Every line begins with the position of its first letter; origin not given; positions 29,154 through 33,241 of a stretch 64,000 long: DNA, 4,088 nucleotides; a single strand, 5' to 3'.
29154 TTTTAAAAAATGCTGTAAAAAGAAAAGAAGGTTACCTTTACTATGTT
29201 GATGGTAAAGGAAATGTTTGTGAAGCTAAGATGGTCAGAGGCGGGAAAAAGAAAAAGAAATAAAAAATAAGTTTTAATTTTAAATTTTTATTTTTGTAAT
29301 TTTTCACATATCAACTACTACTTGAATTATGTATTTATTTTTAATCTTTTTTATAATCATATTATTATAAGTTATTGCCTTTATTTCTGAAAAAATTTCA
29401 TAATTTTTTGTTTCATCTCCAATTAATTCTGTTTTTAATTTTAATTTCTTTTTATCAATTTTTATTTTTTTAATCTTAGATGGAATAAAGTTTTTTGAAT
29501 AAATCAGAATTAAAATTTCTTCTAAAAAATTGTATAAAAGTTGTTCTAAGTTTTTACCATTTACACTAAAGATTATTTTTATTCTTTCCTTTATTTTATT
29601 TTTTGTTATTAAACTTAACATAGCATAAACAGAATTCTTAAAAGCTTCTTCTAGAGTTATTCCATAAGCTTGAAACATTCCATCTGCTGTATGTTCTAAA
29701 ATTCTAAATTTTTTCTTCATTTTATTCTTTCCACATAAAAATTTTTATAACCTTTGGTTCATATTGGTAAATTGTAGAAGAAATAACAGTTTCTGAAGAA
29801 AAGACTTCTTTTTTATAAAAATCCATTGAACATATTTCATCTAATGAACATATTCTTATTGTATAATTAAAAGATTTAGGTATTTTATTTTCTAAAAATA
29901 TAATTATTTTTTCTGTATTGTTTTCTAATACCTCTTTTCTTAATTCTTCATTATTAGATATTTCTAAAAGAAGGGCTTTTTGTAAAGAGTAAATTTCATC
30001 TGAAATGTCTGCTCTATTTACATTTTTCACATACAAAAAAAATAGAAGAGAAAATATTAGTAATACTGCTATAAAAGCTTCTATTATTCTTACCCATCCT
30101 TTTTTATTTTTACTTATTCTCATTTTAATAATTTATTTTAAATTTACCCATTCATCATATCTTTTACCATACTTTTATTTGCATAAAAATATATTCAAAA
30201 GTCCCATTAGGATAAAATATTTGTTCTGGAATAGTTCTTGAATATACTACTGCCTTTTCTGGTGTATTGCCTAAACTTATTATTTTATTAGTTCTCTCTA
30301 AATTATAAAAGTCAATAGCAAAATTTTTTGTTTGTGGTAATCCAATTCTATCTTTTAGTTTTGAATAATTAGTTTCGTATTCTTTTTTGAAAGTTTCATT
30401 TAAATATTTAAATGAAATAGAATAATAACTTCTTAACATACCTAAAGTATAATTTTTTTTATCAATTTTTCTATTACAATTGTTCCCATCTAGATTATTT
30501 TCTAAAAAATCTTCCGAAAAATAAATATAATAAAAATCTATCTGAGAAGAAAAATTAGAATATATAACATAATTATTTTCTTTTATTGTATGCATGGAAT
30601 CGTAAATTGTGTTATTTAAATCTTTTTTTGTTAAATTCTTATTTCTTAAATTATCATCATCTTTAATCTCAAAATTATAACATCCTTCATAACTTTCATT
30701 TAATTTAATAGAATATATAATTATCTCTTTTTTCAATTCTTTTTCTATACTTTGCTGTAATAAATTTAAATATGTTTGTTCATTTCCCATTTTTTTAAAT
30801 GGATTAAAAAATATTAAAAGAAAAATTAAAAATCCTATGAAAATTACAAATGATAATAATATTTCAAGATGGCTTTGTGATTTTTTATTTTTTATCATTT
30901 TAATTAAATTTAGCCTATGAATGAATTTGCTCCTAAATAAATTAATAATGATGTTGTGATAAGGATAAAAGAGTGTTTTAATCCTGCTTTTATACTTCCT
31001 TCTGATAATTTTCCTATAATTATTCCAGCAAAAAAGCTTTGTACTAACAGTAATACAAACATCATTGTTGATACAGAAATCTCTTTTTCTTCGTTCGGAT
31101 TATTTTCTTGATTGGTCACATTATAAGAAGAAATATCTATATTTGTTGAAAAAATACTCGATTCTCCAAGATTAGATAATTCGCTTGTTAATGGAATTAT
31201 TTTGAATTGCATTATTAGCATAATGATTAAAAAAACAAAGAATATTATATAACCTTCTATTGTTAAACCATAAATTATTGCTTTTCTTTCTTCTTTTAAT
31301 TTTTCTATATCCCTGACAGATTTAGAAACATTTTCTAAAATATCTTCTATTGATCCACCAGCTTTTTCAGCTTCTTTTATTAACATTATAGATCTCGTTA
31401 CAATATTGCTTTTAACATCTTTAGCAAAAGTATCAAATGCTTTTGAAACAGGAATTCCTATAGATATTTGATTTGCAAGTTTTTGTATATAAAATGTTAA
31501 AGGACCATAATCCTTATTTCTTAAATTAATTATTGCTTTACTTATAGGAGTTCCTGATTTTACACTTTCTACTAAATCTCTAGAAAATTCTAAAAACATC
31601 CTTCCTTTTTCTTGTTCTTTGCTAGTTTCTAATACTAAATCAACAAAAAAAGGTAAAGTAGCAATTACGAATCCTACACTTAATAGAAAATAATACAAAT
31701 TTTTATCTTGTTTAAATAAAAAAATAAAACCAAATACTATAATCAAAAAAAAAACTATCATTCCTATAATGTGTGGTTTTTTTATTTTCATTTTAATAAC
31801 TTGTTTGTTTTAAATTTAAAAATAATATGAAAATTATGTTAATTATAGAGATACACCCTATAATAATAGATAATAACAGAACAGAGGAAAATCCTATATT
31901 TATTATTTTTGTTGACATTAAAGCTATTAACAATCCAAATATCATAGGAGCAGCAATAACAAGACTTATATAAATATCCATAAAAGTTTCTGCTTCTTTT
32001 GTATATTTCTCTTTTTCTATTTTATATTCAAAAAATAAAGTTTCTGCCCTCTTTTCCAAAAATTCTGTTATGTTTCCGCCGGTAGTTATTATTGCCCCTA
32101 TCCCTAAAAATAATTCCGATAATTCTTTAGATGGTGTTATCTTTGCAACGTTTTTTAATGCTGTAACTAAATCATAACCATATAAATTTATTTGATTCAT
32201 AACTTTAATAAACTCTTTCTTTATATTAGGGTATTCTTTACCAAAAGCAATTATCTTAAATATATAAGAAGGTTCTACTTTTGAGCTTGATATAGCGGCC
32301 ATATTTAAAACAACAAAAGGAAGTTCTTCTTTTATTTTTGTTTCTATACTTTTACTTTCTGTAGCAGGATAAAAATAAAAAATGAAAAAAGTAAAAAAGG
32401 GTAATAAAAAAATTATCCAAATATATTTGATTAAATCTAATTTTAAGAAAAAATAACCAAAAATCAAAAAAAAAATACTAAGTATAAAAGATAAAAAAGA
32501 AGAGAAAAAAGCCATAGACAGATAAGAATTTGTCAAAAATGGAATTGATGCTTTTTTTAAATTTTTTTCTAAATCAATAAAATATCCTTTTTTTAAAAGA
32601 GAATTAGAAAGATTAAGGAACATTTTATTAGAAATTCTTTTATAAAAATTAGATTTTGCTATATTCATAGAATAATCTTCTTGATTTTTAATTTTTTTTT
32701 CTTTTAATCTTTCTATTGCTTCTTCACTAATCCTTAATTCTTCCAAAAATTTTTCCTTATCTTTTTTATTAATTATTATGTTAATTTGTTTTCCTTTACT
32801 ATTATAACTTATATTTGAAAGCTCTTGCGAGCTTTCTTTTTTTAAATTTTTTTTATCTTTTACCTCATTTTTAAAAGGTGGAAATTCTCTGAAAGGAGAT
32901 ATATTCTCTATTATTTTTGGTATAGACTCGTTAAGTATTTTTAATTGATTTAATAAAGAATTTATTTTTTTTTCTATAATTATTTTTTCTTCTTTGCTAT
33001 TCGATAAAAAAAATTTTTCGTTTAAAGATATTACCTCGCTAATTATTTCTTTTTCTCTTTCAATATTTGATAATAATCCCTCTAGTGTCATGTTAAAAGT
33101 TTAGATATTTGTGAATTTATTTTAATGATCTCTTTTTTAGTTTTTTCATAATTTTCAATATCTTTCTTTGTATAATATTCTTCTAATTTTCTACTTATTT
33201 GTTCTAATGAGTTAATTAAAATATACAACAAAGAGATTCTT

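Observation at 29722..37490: Complete minus-strand operon for a type-IV-pilus / archaellum-like filament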

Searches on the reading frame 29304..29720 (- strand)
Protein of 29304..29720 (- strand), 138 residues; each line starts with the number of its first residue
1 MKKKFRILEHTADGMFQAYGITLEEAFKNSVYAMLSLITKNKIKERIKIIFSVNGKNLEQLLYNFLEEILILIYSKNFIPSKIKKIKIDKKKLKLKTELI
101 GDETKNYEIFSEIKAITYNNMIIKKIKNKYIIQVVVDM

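Call 8: search_protein_families(library=pfam, max_evalue=0.1, proteins=[window:29304-29720:-])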
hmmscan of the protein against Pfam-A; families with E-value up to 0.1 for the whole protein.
window:29304-29720:- (138 aa): 2 families
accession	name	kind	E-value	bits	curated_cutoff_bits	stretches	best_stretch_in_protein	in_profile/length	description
PF01951.21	Archease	-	1.2e-33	116.7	25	1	5-137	1-135/136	Archease protein family (MTH1598/TM1083)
PF12644.12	DUF3782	-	0.049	14.3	24.4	0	1-38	20-57/78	Protein of unknown function (DUF3782)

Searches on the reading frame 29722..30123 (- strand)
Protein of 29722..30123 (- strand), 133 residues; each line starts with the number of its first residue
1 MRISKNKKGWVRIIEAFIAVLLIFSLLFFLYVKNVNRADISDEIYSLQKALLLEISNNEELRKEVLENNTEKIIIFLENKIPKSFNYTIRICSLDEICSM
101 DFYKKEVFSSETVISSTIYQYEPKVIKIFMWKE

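Call 4: search_protein_families(library=ncbifam, max_evalue=0.1, proteins=[window:29722-30123:-])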
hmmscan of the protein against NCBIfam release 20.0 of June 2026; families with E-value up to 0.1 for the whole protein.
window:29722-30123:- (133 aa): 1 family
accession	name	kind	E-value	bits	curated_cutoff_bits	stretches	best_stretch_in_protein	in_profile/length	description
TIGR00788.1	fbt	subfamily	0.015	14.2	216.4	1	11-57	317-365/468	folate/biopterin family MFS transporter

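Call 8: search_protein_families(library=pfam, max_evalue=0.1, proteins=[window:29722-30123:-])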
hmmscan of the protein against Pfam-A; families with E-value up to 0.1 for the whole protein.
window:29722-30123:- (133 aa): 1 family
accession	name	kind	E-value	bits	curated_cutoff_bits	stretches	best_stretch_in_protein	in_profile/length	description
PF20462.4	DUF6715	-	0.032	14.3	27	1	7-79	2-75/192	Domain of unknown function (DUF6715)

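Call 92: search_solved_structures(query=A5, max_evalue=1)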
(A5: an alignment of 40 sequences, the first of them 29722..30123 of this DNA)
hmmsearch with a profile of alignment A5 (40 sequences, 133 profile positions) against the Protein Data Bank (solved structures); distinct sequences matched with E-value up to 1: 0.

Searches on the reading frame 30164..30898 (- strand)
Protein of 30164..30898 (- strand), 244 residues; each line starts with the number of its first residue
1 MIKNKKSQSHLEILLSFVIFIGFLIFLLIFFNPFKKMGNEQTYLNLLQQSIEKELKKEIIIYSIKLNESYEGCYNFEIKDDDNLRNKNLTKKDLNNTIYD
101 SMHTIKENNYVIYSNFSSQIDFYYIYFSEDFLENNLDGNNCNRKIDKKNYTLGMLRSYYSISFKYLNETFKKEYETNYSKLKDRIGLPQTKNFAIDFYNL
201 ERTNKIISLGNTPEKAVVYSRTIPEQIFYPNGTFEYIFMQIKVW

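Call 3: search_protein_families(library=pfam, max_evalue=0.1, proteins=[window:30164-30898:-])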
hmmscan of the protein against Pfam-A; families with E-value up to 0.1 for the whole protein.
window:30164-30898:- (244 aa): 1 family
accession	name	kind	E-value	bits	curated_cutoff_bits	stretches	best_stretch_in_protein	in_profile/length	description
PF24893.1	DUF7743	-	0.051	13.7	27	1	54-131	16-101/120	Domain of unknown function (DUF7743)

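Call 4: search_protein_families(library=ncbifam, max_evalue=0.1, proteins=[window:30164-30898:-])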
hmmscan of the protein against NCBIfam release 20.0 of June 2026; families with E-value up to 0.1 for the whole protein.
window:30164-30898:- (244 aa): 0 families

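Call 43: find_homologous_proteins(query=window:30164-30898:-, max_evalue=0.00001)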
Query window:30164-30898:- (244 aa): 11 proteins with E <= 0.00001 among 470 candidates.
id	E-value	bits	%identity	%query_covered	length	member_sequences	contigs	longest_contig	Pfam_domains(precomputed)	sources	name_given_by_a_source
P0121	7.4e-154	528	100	100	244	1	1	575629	-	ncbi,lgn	ncbi:MAG: hypothetical protein QW117_02150 [Candidatus Pacearchaeota archaeon]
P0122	3.7e-56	208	46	99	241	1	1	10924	-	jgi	jgi:hypothetical protein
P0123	1.2e-55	207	47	100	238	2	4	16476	-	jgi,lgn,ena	-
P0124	6.3e-28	116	35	98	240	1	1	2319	-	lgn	-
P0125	2.5e-21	95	32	100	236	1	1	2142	-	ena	-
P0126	4.1e-13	68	32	80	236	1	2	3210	-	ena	-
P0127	2.7e-12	65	27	98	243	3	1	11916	-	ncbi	ncbi:MAG: hypothetical protein AABX03_00075, partial [Nanoarchaeota archaeon]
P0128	9.4e-12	63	26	100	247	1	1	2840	-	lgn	-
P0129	4.9e-8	51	29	99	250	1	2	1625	-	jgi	jgi:hypothetical protein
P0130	2.8e-7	48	26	99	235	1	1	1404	-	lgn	-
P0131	3.2e-7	48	28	98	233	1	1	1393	-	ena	-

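Call 52: predict_structure(alignment_id=A2)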
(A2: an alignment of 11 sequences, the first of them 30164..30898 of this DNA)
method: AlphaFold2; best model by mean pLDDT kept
length: 244 residues; sequences in the alignment: 11
mean_pLDDT: 89.3   pTM: 0.75
mean pLDDT of the five models: 89.3, 88.9, 88.7, 88.6, 88.3
residues with pLDDT >= 90: 176; 70-90: 50; 50-70: 16; < 50: 2
segments of 3 or more residues with pLDDT < 50: none
pLDDT, mean of each block of 10 residues (from residue 1): 57 88 88 61 91 95 95 91 88 94 89 93 96 80 92 93 96 95 92 95 90 91 96 96 95
secondary structure, 60 per line:
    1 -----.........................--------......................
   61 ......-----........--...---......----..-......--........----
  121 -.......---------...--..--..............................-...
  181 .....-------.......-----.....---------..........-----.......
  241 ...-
elements in order: H6-30 H39-55 E56-66 E72-79 E88-93 E101-106 E109-116 E122-128 E150-162 H163-176 H178-185 E193-199 E205-209 E219-228 E234-243

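Call 55: fold_search(model_id=the predicted structure, library=pdb)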
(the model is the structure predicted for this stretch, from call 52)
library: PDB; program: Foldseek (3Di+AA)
matches with E <= 10: 1209; with E <= 0.001: 0
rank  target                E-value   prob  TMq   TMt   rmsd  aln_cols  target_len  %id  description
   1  6wpx_B                4.1e-03  0.38  0.14  0.08  16.9       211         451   14  Crystal structure of Bacillus licheniformis lipase BlEst2 in propetide form (released 2021-06-09)
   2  6wpx_A                4.4e-03  0.38  0.14  0.08  16.9       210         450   12  Crystal structure of Bacillus licheniformis lipase BlEst2 in propetide form (released 2021-06-09)
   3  3jqw_B                1.4e-02  0.72  0.14  0.26  14.0       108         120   14  Crystal structure of Clostridium histolyticum colH collagenase collagen-binding domain 3 at 2 Angstrom resolution in p (released 2010-09-29)
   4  3jqw_A                1.5e-02  0.90  0.14  0.26  13.1        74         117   19  Crystal structure of Clostridium histolyticum colH collagenase collagen-binding domain 3 at 2 Angstrom resolution in p (released 2010-09-29)
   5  9ev7_C                2.5e-02  0.06  0.10  0.07  18.1       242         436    8  3DFlex refinement of the CryoEM structure of DeCLIC nanodisc with 10mM EDTA in asym state (released 2025-04-09)
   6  3jqw_C                2.6e-02  0.77  0.14  0.26  13.7        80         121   19  Crystal structure of Clostridium histolyticum colH collagenase collagen-binding domain 3 at 2 Angstrom resolution in p (released 2010-09-29)
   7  7q3g_A                3.9e-02  0.12  0.16  0.09  19.7       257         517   10  Pentameric ligand-gated ion channel, DeCLIC at pH 7 with 10 mM Ca2+ (released 2022-11-16)
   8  1tg7_A                5.2e-02  0.23  0.22  0.08  16.5       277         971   10  Native structure of beta-galactosidase from Penicillium sp. (released 2004-11-02)
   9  9fti_A                5.5e-02  0.13  0.15  0.08  16.5       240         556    8  Open conformation of the pentameric ligand-gated ion channel, DeCLIC at pH 5 with 10mM EDTA (released 2024-09-11)
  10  6km8                  8.6e-02  0.07  0.11  0.09  25.0       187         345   10  Crystal Structure of Momordica charantia 7S globulin (released 2020-02-12)
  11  9pr9_C                9.1e-02  0.54  0.20  0.10  12.2       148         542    7  Crystal structure of the Clostridiodes difficile CspA homodimer (released 2026-01-21)
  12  7kzp_O                9.1e-02  0.10  0.15  0.07  24.1       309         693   11  Structure of the human Fanconi anaemia Core complex (released 2021-03-10)
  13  2uy9                  9.1e-02  0.05  0.11  0.08  24.8       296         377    8  E162A mutant of Bacillus subtilis Oxalate Decarboxylase OxdC (released 2007-08-21)
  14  4yfx_A                1.4e-01  0.08  0.14  0.15  21.2       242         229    7  Escherichia coli RNA polymerase in complex with Myxopyronin B (released 2015-03-11)
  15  1uij_B                1.7e-01  0.04  0.10  0.08  14.3       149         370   13  Crystal Structure Of Soybean beta-Conglycinin Beta Homotrimer (I122M/K124W) (released 2004-07-16)
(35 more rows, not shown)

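Call 78: search_solved_structures(query=A2, max_evalue=1)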
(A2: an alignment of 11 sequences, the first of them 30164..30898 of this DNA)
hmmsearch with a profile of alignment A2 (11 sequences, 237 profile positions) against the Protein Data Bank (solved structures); distinct sequences matched with E-value up to 1: 1.
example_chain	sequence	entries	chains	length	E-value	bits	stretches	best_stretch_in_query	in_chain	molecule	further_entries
30yx_A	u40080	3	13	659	0.43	13.7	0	60-161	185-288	Distal tail protein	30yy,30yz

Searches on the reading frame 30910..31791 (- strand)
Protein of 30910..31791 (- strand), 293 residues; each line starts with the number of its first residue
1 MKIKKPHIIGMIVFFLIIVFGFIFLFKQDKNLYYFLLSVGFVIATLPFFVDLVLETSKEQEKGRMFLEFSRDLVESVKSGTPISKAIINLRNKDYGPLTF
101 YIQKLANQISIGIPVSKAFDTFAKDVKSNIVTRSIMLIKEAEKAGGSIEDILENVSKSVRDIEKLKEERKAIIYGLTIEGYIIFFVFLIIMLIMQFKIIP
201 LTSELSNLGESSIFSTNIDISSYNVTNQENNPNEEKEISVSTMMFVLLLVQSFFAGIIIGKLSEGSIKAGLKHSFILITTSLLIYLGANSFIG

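Call 3: search_protein_families(library=pfam, max_evalue=0.1, proteins=[window:30910-31791:-])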
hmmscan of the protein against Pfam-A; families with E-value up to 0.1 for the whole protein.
window:30910-31791:- (293 aa): 2 families
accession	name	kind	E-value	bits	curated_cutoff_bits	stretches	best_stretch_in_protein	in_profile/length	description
PF00482.28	T2SSF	-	2.3e-17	63.6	25.2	1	69-194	1-123/125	Type II secretion system (T2SS), protein F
PF06055.17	ExoD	-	0.049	13.4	23.8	0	145-205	86-144/180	Exopolysaccharide synthesis, ExoD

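Call 4: search_protein_families(library=ncbifam, max_evalue=0.1, proteins=[window:30910-31791:-])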
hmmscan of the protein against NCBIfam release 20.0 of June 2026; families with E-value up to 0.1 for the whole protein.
window:30910-31791:- (293 aa): 5 families
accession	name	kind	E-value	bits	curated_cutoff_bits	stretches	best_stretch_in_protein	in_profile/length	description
NF004704.2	PRK06041.1-2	equivalog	1.8e-16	59.9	550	1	2-278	265-536/555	archaellar assembly protein ArlJ/FlaJ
NF004705.1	PRK06041.1-3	equivalog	8.5e-15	54.6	400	1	11-285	194-451/465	archaellar assembly protein ArlJ/FlaJ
NF004703.2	PRK06041.1-1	equivalog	1e-08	34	570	1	12-211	240-430/525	archaellar assembly protein ArlJ/FlaJ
NF046075.1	UpsF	equivalog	1.3e-05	24.2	400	1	14-237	263-437/484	membrane pilin protein UpsF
TIGR02120.1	GspF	equivalog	0.038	13.2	424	1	68-208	67-200/401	type II secretion system inner membrane protein GspF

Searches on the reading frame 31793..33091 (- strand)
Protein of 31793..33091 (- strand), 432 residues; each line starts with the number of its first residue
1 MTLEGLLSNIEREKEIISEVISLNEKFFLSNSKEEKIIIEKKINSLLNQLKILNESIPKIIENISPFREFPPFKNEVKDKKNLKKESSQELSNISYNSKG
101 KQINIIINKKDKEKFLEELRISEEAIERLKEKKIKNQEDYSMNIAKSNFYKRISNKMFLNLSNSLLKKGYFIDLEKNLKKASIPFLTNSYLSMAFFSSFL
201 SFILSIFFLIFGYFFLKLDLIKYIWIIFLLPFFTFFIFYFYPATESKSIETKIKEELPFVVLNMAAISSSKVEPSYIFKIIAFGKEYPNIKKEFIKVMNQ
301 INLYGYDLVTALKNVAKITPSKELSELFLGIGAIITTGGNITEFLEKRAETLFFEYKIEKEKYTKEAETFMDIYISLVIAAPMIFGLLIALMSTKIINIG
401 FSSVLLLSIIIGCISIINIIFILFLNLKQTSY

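Call 3: search_protein_families(library=pfam, max_evalue=0.1, proteins=[window:31793-33091:-])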
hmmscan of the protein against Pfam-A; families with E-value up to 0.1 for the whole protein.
window:31793-33091:- (432 aa): 3 families
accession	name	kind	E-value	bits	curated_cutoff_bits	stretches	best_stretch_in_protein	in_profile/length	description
PF00482.28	T2SSF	-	1.2e-11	45.1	25.2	1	263-388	4-124/125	Type II secretion system (T2SS), protein F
PF06098.16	Radial_spoke_3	-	0.011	15.6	26.4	1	118-189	123-197/229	Radial spoke protein 3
PF08603.16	CAP_C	-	0.095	12.8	23.8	0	91-136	108-152/157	Adenylate cyclase associated (CAP) C terminal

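Call 4: search_protein_families(library=ncbifam, max_evalue=0.1, proteins=[window:31793-33091:-])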
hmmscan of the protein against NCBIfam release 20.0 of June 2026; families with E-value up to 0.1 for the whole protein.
window:31793-33091:- (432 aa): 6 families
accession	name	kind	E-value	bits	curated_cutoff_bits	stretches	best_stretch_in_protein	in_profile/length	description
NF004704.2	PRK06041.1-2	equivalog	7.9e-23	81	550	1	188-426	11-244/555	archaellar assembly protein ArlJ/FlaJ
NF004705.1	PRK06041.1-3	equivalog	2.8e-17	62.8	400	1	252-430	2-176/465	archaellar assembly protein ArlJ/FlaJ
NF004703.2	PRK06041.1-1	equivalog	2.2e-14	52.7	570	1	248-423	31-204/525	archaellar assembly protein ArlJ/FlaJ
NF053673.1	bindosome_BasF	exception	1.1e-08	34.1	1300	1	202-414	149-358/656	bindosome assembly system membrane anchoring protein BasF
NF046075.1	UpsF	equivalog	1.3e-08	34.1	400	1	176-398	28-228/484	membrane pilin protein UpsF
NF008200.0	PRK10957.1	equivalog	0.06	12.3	205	1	73-159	186-273/330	Fe2+-enterobactin ABC transporter substrate-binding protein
